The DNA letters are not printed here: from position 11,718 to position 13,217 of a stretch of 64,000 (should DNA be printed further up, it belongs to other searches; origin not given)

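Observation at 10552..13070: Nucleobase permease translationally coupled (ATGATGA) to an SPL-family radical SAM enzyme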

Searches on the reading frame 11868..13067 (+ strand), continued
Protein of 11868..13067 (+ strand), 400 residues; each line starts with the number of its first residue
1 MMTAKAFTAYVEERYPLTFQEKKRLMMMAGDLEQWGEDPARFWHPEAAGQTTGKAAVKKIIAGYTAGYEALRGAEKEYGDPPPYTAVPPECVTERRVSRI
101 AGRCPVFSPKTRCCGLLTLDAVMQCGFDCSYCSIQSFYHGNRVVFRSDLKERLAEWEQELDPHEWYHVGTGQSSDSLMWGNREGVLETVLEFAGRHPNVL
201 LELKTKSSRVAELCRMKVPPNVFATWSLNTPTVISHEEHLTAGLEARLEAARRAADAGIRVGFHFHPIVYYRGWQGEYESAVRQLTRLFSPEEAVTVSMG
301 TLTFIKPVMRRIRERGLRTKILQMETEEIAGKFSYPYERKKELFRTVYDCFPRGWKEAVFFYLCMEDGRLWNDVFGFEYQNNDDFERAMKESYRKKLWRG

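Call 71: search_protein_families(library=pfam, proteins=[P0253, P0259, P0261, P0267, P0269, P0271, P0274, P0359, P0357, P0373], max_evalue=0.001)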
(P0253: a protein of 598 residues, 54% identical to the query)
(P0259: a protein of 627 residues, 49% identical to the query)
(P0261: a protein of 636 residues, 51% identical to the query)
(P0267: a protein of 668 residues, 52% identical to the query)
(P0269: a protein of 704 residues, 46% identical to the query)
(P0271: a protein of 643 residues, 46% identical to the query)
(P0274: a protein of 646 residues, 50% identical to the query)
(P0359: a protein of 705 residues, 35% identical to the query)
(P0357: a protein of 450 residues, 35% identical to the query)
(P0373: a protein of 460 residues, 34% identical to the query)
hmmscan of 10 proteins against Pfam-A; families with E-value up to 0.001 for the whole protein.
P0253 (598 aa): 3 families
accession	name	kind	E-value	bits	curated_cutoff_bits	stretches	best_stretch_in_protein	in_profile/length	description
PF20903.3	SPL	-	7.1e-16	58.5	27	1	368-523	139-295/338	Spore photoproduct lyase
PF01048.26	PNP_UDP_1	-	7.5e-06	26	25.1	1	32-89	31-93/233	Phosphorylase superfamily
PF04055.27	Radical_SAM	-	0.00049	20.7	29.5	0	319-464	5-152/166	Radical SAM superfamily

P0259 (627 aa): 2 families
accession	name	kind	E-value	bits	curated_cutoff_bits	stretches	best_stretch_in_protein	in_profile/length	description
PF20903.3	SPL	-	1.4e-18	67.3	27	1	347-546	85-290/338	Spore photoproduct lyase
PF04055.27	Radical_SAM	-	3e-05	24.7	29.5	1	347-503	5-162/166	Radical SAM superfamily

P0261 (636 aa): 1 family
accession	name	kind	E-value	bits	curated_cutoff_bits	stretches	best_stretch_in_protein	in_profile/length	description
PF20903.3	SPL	-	2e-14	53.7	27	1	400-553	133-288/338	Spore photoproduct lyase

P0267 (668 aa): 1 family
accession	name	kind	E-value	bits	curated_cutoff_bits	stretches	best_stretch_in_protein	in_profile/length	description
PF20903.3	SPL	-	8.4e-15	54.9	27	1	423-578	139-295/338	Spore photoproduct lyase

P0269 (704 aa): 5 families
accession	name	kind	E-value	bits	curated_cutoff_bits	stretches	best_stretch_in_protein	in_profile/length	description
PF00535.33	Glycos_transf_2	-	4.7e-34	118.2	23.3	1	5-159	1-163/168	Glycosyl transferase family 2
PF20903.3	SPL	-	3.4e-16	59.5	27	1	423-623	87-294/338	Spore photoproduct lyase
PF13641.12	Glyco_tranf_2_3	-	2.7e-15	57.4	27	1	4-184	3-196/230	Glycosyltransferase like family 2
PF10111.15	Glyco_tranf_2_2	-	1.6e-14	54.5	27.3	1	6-188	2-205/276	Glycosyltransferase like family 2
PF13632.12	Glyco_trans_2_3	-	1.4e-05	25.5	27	1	81-194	1-119/198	Glycosyl transferase family group 2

P0271 (643 aa): 1 family
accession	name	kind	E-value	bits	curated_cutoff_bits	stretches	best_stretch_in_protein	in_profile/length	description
PF20903.3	SPL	-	1.3e-16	60.9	27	1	361-546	86-278/338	Spore photoproduct lyase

P0274 (646 aa): 1 family
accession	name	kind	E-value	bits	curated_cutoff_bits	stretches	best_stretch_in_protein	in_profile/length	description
PF20903.3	SPL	-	5.6e-17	62.1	27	1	399-551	133-287/338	Spore photoproduct lyase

P0359 (705 aa): 1 family
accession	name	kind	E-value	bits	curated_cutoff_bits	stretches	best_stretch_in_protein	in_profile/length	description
PF20903.3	SPL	-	7.6e-32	111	27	1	425-642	81-302/338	Spore photoproduct lyase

P0357 (450 aa): 1 family
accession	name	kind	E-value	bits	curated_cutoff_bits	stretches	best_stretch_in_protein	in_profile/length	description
PF20903.3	SPL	-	6.5e-24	84.9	27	1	184-384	81-288/338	Spore photoproduct lyase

P0373 (460 aa): 1 family
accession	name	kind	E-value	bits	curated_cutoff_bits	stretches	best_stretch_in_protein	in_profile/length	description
PF20903.3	SPL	-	2.4e-31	109.3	27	1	185-401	75-288/338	Spore photoproduct lyase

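Call 76: list_cluster_members(proteins=[P0001, P0253, P0259, P0267, P0271, P0273, P0274, P0261, P0322, P0359])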
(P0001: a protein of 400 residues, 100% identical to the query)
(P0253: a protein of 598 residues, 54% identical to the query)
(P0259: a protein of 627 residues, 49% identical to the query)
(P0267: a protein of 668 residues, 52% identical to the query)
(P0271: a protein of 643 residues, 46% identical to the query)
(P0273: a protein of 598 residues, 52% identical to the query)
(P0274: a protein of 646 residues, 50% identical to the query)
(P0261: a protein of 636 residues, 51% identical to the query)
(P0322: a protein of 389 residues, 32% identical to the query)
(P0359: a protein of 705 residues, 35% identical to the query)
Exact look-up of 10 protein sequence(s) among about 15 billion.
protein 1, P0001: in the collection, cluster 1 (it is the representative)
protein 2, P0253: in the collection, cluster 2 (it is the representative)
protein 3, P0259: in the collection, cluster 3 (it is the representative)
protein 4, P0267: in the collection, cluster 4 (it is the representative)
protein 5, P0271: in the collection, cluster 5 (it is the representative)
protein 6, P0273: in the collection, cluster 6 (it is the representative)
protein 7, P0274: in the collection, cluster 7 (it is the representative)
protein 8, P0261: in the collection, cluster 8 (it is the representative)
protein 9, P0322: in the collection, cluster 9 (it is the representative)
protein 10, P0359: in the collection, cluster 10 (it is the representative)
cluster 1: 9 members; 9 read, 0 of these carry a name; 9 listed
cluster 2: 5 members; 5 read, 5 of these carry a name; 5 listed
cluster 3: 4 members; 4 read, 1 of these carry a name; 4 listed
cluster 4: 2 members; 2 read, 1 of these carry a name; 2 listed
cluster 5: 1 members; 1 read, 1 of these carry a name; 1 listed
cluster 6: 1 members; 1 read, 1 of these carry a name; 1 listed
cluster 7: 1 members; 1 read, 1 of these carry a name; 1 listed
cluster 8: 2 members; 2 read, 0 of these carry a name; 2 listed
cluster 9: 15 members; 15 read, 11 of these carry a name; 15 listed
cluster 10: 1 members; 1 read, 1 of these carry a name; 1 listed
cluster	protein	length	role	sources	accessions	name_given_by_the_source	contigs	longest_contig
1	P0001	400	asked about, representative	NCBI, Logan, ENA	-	-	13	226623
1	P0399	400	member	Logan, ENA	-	-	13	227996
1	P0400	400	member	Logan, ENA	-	-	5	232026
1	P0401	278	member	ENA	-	-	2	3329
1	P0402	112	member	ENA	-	-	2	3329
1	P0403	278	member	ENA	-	-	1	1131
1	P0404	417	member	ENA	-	-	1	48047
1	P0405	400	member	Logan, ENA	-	-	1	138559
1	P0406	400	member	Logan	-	-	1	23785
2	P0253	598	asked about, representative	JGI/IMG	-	spore photoproduct lyase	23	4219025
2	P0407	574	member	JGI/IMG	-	spore photoproduct lyase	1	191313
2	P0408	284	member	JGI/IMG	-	spore photoproduct lyase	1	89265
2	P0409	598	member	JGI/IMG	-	spore photoproduct lyase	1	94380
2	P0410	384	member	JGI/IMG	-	spore photoproduct lyase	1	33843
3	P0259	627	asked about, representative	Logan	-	-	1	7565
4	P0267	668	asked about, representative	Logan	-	-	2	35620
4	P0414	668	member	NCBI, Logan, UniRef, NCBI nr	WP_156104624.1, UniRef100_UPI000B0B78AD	spore photoproduct lyase family protein [Spirochaeta lutea] | spore photoproduct lyase family protein n=1 Tax=Spirochaeta lutea TaxID=1480694 ... | hypothetical protein [Spirochaeta lutea]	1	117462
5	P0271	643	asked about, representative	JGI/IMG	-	spore photoproduct lyase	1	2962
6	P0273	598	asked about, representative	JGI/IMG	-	spore photoproduct lyase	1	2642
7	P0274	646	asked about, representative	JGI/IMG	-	spore photoproduct lyase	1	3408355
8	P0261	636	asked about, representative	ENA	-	-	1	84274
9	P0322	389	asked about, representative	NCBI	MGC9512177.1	MAG: SPL family radical SAM protein [Fidelibacterota bacterium]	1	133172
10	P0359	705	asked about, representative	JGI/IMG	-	spore photoproduct lyase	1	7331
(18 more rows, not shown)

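Call 81: search_protein_families(library=pfam, proteins=[L080:6045-6605:+, L080:6655-7107:+, L080:7126-7806:+, L080:9188-9745:+, L080:9803-10264:+, L035:1270-1806:+, L035:1806-2501:+, L035:2501-3454:+, L035:4726-5280:+, L071:7444-7995:+], max_evalue=0.001)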
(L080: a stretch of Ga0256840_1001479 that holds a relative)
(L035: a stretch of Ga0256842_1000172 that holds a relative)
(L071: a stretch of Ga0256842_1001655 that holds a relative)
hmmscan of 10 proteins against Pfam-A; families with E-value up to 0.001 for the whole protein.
L080:6045-6605:+ (187 aa): 1 family
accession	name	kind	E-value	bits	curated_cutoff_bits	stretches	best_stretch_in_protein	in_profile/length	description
PF01048.26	PNP_UDP_1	-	1.2e-13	51.4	25.1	1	2-110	2-113/233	Phosphorylase superfamily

L080:6655-7107:+ (151 aa): 0 families

L080:7126-7806:+ (227 aa): 4 families
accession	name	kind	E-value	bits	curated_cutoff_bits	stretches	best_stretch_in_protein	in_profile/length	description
PF00106.31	adh_short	-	1.1e-35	123.3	26.6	1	3-176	3-189/195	short chain dehydrogenase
PF13561.12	adh_short_C2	-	9.8e-20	71.6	27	1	9-176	5-183/236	Enoyl-(Acyl carrier protein) reductase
PF08659.16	KR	-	5.1e-09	36.7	22.6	1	32-166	46-175/180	KR domain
PF01370.27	Epimerase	-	3.4e-06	27.1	20.9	1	3-98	1-93/240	NAD dependent epimerase/dehydratase family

L080:9188-9745:+ (186 aa): 1 family
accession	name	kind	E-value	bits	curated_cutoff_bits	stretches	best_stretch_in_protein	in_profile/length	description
PF01066.26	CDP-OH_P_transf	-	3e-21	76.9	22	1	12-166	1-142/152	CDP-alcohol phosphatidyltransferase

L080:9803-10264:+ (154 aa): 1 family
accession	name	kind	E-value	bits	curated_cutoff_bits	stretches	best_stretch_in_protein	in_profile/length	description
PF03473.23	MOSC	-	2.8e-11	43.9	22.7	1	48-145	9-119/120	MOSC domain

L035:1270-1806:+ (179 aa): 2 families
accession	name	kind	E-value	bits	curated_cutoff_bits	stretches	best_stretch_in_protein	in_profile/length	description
PF01048.26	PNP_UDP_1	-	2.2e-09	37.5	25.1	1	6-91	6-99/233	Phosphorylase superfamily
PF06516.17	NUP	-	0.0005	19.8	27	0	15-95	23-109/313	Purine nucleoside permease (NUP)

L035:1806-2501:+ (232 aa): 4 families
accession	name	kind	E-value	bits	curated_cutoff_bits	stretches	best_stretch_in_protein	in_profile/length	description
PF00106.31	adh_short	-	3e-36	125.2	26.6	1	2-180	1-189/195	short chain dehydrogenase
PF13561.12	adh_short_C2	-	3.7e-18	66.4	27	1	11-182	6-185/236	Enoyl-(Acyl carrier protein) reductase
PF08659.16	KR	-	2e-05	25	22.6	1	5-169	4-174/180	KR domain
PF01370.27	Epimerase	-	2.2e-05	24.4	20.9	1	4-78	1-76/240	NAD dependent epimerase/dehydratase family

L035:2501-3454:+ (318 aa): 1 family
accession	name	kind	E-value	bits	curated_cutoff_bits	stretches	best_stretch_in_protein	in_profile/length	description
PF09982.15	LpxR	-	4.5e-47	161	26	1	25-318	23-323/323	Outer membrane protein LpxR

L035:4726-5280:+ (185 aa): 1 family
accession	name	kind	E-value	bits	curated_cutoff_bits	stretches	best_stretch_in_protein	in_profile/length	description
PF01066.26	CDP-OH_P_transf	-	9.2e-23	81.8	22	1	11-169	1-148/152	CDP-alcohol phosphatidyltransferase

L071:7444-7995:+ (184 aa): 1 family
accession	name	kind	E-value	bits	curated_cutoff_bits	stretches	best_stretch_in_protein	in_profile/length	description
PF01048.26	PNP_UDP_1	-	6.1e-07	29.5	25.1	1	16-101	6-100/233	Phosphorylase superfamily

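Call 82: search_protein_families(library=pfam, proteins=[L071:9172-9609:+, L071:9609-10112:+, L071:10112-10765:+, L071:5522-6700:+, L071:4857-5519:+, L078:6352-7026:+, L078:7026-7379:+, L078:7414-7935:+, L078:10091-10687:+, L078:10678-11307:+], max_evalue=0.001)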
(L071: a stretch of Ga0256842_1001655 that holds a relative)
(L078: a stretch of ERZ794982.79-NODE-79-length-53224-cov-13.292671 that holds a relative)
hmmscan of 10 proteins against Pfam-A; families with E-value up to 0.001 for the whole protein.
L071:9172-9609:+ (146 aa): 1 family
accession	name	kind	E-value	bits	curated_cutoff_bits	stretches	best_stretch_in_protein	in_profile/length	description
PF03773.19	ArsP_1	-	4.1e-07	29.9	32.3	1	22-138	14-131/294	Predicted permease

L071:9609-10112:+ (168 aa): 1 family
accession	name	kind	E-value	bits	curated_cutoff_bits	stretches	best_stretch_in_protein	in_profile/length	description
PF03773.19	ArsP_1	-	0.00025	20.7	32.3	1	34-165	6-138/294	Predicted permease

L071:10112-10765:+ (218 aa): 4 families
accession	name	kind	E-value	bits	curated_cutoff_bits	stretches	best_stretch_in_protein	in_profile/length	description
PF00106.31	adh_short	-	4.1e-37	128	26.6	1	2-173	1-191/195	short chain dehydrogenase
PF13561.12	adh_short_C2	-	3.2e-21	76.5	27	1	8-183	1-196/236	Enoyl-(Acyl carrier protein) reductase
PF01370.27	Epimerase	-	9.4e-09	35.5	20.9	1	4-120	1-117/240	NAD dependent epimerase/dehydratase family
PF08659.16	KR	-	0.00016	22.1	22.6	0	39-161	59-175/180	KR domain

L071:5522-6700:+ (393 aa): 1 family
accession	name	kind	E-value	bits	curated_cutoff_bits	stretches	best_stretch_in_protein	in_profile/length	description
PF01676.23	Metalloenzyme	-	1.1e-41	143.4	24.3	1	2-383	1-250/252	Metalloenzyme superfamily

L071:4857-5519:+ (221 aa): 2 families
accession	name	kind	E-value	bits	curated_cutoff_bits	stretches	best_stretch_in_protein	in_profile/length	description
PF01791.15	DeoC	-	5.6e-20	72.4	23.8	1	6-208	4-223/229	DeoC/LacD family aldolase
PF01884.23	PcrB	-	0.00097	19.1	23.9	0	164-203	168-205/226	PcrB family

L078:6352-7026:+ (225 aa): 1 family
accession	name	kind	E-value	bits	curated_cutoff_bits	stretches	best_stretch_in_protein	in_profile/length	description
PF01746.26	tRNA_m1G_MT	-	9e-50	169.5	27.3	1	23-220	2-195/195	tRNA (Guanine-1)-methyltransferase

L078:7026-7379:+ (118 aa): 1 family
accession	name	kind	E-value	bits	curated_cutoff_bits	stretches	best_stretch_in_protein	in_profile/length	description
PF01245.26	Ribosomal_L19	-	1.3e-42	144.7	22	1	5-115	2-110/111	Ribosomal protein L19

L078:7414-7935:+ (174 aa): 1 family
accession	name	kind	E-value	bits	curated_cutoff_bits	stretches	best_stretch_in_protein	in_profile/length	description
PF01048.26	PNP_UDP_1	-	7.8e-09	35.7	25.1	1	30-96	31-99/233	Phosphorylase superfamily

L078:10091-10687:+ (199 aa): 1 family
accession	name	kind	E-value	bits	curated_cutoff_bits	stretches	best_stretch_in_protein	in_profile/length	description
PF09335.16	VTT_dom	-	4.4e-22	79.3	33.9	1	34-160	1-122/123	VTT domain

L078:10678-11307:+ (210 aa): 2 families
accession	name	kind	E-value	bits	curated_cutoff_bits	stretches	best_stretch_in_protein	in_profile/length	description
PF00106.31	adh_short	-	4.8e-32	111.5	26.6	2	38-164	65-190/195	short chain dehydrogenase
PF13561.12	adh_short_C2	-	3.4e-17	63.3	27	1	16-170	36-191/236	Enoyl-(Acyl carrier protein) reductase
